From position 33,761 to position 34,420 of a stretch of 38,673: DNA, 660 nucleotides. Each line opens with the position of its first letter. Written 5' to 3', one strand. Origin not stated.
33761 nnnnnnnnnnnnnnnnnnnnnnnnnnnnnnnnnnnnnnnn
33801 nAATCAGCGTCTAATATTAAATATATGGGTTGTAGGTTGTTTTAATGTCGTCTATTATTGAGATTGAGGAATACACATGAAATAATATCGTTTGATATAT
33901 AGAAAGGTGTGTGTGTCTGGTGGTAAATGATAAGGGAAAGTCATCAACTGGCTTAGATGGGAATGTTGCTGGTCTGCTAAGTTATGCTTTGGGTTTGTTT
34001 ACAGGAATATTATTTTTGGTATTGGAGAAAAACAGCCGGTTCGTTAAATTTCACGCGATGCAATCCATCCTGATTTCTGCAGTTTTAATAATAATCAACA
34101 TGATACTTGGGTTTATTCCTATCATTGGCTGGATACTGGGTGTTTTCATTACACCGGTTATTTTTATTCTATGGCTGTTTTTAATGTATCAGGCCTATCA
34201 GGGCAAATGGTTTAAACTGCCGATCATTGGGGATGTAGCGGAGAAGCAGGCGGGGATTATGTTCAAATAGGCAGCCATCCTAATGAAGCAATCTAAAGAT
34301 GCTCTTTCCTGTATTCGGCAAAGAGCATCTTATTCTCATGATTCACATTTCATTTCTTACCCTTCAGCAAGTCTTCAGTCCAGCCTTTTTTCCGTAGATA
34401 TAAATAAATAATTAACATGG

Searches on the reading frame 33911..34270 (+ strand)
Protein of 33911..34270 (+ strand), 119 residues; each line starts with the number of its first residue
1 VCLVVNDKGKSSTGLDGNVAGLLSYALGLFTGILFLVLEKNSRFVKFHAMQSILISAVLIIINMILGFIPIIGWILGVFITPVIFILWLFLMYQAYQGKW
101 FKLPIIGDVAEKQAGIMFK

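Call 11: search_protein_families(library=pfam, proteins=[window:33911-34270:+])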
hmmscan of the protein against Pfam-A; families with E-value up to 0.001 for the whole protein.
window:33911-34270:+ (119 aa): 2 families
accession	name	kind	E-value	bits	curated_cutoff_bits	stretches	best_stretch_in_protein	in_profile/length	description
PF09685.15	DUF4870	-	1.4e-05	25.4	25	1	32-106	27-103/107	Domain of unknown function (DUF4870)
PF16166.10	TIC20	-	4.2e-05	23.8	28.6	1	29-110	93-181/181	Chloroplast import apparatus Tic20-like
